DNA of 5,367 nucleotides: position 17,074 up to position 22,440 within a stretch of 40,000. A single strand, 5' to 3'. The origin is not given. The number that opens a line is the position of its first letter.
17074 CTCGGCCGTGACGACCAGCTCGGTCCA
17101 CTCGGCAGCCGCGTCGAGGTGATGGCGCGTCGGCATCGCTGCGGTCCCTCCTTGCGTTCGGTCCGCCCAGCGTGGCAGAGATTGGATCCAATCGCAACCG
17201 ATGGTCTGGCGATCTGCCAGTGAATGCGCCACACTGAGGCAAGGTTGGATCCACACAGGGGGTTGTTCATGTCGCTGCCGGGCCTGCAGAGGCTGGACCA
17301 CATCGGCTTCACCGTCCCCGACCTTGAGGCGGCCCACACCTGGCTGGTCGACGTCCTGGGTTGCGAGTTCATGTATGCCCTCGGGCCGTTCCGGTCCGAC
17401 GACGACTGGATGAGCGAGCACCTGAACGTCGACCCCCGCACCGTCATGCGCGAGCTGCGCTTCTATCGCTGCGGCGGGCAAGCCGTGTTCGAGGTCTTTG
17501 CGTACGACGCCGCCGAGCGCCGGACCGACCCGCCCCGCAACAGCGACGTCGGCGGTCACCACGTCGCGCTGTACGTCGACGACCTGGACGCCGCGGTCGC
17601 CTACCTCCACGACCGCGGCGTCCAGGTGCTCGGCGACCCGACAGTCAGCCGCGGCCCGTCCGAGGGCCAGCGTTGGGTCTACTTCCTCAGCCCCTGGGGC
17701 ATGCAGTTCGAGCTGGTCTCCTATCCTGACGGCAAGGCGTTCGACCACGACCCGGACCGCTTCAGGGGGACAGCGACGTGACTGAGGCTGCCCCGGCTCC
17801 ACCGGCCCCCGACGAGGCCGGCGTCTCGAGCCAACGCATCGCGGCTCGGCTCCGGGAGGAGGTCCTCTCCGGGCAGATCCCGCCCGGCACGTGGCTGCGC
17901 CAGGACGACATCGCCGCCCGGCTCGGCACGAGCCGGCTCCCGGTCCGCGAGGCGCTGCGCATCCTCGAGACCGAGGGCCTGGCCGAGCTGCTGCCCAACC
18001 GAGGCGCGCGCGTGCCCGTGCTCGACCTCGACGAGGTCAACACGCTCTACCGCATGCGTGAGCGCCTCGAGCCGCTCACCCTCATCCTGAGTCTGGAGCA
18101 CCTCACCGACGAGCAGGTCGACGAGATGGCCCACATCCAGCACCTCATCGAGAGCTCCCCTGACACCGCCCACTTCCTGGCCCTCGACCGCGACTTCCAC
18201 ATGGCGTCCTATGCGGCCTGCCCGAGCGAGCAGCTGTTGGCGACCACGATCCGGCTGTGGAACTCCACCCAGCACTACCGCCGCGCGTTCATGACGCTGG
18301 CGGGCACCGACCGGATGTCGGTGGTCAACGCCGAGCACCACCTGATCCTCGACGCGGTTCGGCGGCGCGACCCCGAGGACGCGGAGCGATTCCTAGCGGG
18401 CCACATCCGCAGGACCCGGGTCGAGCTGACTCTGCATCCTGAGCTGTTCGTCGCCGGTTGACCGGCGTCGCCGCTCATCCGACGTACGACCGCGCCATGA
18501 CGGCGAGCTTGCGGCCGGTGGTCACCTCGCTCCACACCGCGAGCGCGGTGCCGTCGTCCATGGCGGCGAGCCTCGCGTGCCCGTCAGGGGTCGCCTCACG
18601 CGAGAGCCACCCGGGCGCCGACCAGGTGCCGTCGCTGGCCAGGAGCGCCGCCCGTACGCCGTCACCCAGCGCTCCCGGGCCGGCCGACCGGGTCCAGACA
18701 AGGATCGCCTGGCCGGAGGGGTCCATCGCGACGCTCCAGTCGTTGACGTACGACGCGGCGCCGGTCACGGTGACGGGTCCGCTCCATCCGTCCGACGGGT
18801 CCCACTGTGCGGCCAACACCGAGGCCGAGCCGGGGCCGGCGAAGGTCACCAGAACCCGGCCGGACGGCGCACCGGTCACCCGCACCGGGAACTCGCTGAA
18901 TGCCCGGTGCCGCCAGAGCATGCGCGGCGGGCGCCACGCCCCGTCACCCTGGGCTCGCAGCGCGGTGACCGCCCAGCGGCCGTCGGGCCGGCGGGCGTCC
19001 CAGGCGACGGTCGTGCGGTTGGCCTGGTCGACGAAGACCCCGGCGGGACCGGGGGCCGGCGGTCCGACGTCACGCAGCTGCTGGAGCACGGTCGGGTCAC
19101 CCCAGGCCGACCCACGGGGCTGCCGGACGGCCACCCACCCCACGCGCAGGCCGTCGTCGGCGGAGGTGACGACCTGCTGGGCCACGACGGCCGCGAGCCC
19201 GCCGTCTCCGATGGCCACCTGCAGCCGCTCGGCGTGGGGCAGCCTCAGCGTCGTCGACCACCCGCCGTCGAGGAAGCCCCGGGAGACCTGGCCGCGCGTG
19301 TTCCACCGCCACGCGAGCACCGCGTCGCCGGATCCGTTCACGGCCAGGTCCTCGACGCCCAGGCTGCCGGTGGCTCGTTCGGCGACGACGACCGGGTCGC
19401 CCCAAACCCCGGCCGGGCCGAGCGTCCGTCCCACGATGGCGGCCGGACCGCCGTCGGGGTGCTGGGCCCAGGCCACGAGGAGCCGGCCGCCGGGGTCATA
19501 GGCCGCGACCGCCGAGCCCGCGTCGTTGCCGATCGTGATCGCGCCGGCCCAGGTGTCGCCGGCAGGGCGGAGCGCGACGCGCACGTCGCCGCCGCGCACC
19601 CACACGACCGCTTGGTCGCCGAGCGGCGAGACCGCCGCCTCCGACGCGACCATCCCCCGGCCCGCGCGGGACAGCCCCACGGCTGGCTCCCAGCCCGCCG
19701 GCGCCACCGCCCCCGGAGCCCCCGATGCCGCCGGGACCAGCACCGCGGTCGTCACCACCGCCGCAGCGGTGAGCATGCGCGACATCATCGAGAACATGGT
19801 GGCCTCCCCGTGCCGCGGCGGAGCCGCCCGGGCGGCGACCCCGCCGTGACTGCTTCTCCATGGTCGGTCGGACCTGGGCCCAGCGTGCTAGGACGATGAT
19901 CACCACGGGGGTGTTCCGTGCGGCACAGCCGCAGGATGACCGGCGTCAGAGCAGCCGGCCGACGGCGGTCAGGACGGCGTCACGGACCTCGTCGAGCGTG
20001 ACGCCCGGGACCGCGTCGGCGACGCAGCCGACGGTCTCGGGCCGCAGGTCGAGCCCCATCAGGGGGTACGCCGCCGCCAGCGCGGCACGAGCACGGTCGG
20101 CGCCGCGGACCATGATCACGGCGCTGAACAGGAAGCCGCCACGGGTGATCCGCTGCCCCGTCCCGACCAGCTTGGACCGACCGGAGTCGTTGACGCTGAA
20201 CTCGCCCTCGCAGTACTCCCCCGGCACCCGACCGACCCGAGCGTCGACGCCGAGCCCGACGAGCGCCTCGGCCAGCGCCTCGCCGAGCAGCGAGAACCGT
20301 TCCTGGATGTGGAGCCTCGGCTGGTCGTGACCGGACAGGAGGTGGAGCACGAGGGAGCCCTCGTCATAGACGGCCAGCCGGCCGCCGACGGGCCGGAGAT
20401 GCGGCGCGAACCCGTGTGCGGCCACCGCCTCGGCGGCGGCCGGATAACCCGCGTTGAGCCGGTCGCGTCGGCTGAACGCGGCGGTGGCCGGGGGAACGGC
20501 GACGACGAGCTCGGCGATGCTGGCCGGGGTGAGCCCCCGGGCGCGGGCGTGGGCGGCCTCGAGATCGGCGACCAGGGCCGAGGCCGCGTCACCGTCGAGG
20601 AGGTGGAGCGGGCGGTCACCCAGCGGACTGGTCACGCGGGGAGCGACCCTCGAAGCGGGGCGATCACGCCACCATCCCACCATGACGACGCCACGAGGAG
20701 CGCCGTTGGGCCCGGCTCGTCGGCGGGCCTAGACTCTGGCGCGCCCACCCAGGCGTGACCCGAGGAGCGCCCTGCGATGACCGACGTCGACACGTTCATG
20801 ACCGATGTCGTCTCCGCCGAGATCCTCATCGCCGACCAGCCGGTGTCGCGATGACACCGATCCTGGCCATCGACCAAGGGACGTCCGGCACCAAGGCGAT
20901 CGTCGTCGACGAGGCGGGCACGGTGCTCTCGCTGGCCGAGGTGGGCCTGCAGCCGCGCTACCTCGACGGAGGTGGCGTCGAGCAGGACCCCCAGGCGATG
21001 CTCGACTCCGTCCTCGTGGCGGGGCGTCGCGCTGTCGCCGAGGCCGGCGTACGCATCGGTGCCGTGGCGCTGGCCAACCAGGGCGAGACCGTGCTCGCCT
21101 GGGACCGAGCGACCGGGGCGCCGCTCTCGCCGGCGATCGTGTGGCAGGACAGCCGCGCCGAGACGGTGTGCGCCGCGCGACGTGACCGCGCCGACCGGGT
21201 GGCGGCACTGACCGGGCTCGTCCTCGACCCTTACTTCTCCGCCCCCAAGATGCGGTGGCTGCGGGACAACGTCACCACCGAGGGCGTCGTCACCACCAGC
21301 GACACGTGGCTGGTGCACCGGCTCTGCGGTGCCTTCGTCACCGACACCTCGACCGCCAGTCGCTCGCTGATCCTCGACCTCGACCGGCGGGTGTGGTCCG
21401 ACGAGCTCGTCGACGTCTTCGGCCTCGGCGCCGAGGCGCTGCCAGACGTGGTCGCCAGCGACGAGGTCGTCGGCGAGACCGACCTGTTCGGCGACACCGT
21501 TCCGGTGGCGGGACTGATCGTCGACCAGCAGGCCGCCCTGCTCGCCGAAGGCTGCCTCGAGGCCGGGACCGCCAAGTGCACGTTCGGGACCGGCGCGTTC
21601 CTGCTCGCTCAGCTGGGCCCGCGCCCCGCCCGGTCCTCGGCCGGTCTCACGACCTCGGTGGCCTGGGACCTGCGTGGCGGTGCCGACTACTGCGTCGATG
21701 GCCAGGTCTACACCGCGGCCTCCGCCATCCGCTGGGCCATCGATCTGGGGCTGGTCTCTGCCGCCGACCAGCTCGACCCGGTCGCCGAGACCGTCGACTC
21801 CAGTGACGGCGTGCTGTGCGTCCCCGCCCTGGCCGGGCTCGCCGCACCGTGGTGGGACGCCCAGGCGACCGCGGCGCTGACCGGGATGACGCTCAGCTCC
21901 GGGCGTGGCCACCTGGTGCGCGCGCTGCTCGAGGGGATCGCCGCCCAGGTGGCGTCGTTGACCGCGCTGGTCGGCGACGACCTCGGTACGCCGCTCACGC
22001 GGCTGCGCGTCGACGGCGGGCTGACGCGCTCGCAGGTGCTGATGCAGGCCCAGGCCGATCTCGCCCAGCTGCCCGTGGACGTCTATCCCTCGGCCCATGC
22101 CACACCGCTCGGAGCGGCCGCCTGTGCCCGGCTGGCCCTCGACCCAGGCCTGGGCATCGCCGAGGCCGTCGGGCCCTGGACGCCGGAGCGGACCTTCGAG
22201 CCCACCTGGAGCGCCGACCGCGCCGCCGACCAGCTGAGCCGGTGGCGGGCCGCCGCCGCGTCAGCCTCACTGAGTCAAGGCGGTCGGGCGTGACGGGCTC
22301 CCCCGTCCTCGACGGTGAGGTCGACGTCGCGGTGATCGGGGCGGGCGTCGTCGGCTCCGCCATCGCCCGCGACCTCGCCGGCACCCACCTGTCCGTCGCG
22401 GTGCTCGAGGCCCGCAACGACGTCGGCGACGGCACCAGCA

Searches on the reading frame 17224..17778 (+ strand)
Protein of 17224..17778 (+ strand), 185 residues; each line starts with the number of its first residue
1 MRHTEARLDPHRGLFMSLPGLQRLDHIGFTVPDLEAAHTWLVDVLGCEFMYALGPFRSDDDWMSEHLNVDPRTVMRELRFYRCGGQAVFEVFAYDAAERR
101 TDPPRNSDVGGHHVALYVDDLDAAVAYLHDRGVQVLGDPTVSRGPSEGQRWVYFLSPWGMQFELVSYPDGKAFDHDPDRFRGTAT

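Call 91: search_protein_families(library=pfam, proteins=[window:17224-17778:+], max_evalue=0.001)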
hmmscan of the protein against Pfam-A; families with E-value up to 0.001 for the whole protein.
window:17224-17778:+ (185 aa): 3 families
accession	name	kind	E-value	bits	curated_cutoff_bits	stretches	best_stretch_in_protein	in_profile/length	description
PF13669.12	Glyoxalase_4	-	5.3e-15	56.1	27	1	25-139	1-97/109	Glyoxalase/Bleomycin resistance protein/Dioxygenase superfamily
PF00903.31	Glyoxalase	-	1.2e-08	35.8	20.6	1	23-164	1-121/121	Glyoxalase/Bleomycin resistance protein/Dioxygenase superfamily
PF13468.12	Glyoxalase_3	-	0.00014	22.4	25.1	0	112-134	2-101/176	Glyoxalase-like domain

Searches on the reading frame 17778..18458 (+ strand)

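Call 91: search_protein_families(library=pfam, proteins=[window:17778-18458:+], max_evalue=0.001)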
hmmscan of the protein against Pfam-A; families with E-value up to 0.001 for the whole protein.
window:17778-18458:+ (227 aa): 3 families
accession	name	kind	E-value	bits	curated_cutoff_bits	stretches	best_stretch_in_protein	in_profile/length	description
PF07729.17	FCD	-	8.6e-22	78.3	24.3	1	90-211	2-124/125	FCD domain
PF00392.27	GntR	-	3.2e-16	59.2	27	1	18-79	2-64/64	Bacterial regulatory proteins, gntR family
PF13545.12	HTH_Crp_2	-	0.00018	21.8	27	1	19-85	1-65/70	Crp-like helix-turn-helix domain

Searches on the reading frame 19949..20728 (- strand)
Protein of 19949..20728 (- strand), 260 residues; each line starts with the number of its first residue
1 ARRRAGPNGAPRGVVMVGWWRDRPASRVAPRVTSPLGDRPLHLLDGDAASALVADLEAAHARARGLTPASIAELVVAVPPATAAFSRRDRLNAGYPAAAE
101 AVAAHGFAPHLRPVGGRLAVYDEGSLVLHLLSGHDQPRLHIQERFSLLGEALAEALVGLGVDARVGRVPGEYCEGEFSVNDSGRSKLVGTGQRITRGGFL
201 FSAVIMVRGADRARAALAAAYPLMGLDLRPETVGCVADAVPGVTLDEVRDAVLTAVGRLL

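Call 11: search_protein_families(library=pfam, proteins=[window:19949-20728:-], max_evalue=0.001)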
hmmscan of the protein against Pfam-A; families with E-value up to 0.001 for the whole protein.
window:19949-20728:- (260 aa): 1 family
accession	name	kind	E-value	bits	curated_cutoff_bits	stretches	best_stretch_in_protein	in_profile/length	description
PF21948.1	LplA-B_cat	-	7.4e-10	39.6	27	1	100-255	49-198/200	Lipoyl protein ligase A/B catalytic domain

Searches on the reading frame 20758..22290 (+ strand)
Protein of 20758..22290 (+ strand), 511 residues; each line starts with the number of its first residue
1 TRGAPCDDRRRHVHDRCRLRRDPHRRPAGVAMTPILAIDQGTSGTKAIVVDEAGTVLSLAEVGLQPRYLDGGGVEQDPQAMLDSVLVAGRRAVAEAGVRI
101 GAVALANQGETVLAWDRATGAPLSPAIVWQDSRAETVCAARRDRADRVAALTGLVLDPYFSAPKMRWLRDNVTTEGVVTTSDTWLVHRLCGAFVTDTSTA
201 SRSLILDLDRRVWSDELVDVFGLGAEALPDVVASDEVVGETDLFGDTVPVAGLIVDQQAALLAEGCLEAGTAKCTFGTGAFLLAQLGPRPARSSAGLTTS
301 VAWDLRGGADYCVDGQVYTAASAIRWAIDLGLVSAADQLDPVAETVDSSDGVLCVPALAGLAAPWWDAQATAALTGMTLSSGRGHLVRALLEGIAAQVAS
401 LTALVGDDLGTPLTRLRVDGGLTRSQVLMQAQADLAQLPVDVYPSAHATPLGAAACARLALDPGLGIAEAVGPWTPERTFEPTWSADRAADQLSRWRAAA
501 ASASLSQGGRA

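Call 11: search_protein_families(library=pfam, proteins=[window:20758-22290:+], max_evalue=0.001)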
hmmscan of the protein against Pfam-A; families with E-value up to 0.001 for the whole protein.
window:20758-22290:+ (511 aa): 2 families
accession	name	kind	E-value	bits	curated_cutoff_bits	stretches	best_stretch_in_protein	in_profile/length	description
PF00370.27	FGGY_N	-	2.8e-48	165.1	28.8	1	35-262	2-244/245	FGGY family of carbohydrate kinases, N-terminal domain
PF02782.22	FGGY_C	-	1.4e-30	107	27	1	272-460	1-197/198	FGGY family of carbohydrate kinases, C-terminal domain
